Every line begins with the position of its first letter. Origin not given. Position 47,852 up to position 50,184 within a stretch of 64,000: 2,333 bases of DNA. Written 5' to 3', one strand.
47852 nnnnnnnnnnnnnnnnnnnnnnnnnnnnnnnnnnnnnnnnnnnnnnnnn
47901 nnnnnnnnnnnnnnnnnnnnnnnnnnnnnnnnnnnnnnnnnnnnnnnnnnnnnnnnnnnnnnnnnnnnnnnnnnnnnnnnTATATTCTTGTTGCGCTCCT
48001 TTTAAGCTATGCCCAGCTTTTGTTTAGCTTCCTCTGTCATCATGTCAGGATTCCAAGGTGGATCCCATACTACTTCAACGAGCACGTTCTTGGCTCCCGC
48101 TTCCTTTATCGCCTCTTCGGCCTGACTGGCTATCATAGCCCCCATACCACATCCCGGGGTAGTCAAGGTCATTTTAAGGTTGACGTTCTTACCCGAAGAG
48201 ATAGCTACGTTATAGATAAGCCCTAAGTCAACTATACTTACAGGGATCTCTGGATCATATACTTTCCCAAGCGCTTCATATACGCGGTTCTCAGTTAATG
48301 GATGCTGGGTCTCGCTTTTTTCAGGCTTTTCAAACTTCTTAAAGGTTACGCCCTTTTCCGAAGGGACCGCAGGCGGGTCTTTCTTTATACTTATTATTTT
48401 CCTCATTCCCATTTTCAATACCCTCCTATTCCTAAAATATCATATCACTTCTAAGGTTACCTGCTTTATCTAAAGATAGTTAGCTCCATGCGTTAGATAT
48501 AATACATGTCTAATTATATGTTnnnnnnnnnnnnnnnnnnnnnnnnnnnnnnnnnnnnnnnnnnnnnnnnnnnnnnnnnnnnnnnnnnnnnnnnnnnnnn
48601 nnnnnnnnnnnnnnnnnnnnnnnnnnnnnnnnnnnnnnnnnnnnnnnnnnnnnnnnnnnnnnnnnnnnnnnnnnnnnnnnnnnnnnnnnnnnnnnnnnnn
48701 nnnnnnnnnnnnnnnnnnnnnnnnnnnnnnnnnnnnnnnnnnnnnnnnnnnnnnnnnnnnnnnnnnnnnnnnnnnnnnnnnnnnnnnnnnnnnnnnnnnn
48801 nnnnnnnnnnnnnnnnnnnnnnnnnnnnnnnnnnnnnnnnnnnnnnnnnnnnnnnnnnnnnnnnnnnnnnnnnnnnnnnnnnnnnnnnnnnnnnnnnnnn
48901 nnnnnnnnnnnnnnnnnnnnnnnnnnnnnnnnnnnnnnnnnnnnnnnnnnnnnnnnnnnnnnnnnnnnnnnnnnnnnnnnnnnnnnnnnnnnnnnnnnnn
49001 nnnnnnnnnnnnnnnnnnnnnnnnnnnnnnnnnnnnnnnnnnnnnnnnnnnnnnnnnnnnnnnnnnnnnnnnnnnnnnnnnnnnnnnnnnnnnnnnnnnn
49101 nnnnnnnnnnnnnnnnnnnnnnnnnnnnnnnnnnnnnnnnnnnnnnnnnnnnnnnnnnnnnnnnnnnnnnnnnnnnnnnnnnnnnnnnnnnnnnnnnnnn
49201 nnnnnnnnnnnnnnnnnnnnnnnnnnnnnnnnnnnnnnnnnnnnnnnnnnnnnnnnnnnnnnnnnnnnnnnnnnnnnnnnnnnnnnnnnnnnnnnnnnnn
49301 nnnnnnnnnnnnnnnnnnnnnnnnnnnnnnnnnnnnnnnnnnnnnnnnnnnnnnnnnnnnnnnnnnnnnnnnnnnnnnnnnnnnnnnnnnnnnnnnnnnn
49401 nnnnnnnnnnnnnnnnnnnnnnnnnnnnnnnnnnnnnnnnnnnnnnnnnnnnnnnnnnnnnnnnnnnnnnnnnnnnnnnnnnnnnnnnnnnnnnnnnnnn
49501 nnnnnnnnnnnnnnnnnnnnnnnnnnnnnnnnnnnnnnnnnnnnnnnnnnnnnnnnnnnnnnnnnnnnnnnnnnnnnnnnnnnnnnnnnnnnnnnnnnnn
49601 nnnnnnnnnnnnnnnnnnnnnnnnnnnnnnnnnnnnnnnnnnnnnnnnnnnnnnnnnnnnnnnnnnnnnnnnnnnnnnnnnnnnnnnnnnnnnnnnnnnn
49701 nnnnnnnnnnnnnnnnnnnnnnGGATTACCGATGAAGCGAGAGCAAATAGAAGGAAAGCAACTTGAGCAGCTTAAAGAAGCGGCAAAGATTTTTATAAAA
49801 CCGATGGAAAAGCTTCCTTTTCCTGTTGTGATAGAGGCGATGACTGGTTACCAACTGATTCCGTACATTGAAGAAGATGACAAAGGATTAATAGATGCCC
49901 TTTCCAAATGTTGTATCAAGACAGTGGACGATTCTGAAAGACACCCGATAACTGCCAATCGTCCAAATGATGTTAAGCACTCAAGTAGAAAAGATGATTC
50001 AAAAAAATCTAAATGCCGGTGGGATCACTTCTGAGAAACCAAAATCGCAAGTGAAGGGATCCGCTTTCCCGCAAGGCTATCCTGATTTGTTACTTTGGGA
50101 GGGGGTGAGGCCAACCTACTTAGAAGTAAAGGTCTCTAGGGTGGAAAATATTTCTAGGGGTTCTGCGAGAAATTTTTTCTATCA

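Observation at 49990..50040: Restriction endonuclease candidate is interrupted at an A7 homopolymer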

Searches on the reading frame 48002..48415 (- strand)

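Call 57: search_protein_families(library=pfam, proteins=[window:48002-48415:-], max_evalue=0.001)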
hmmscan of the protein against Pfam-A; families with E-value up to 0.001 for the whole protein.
window:48002-48415:- (137 aa): 1 family
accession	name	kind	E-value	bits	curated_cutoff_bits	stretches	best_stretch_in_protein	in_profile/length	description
PF01883.24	FeS_assembly_P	-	1.2e-20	74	23.5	1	43-114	2-72/73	Iron-sulfur cluster assembly protein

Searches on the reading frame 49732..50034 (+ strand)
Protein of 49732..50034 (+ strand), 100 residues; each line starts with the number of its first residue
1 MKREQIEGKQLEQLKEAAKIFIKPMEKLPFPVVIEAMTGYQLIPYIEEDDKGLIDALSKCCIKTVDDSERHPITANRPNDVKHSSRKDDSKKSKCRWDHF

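Call 11: find_encoding_contigs(protein=window:49732-50034:+, flank=3000, max_places=4)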
Protein window:49732-50034:+ (100 aa): no gene with exactly this product is on record in the collection.
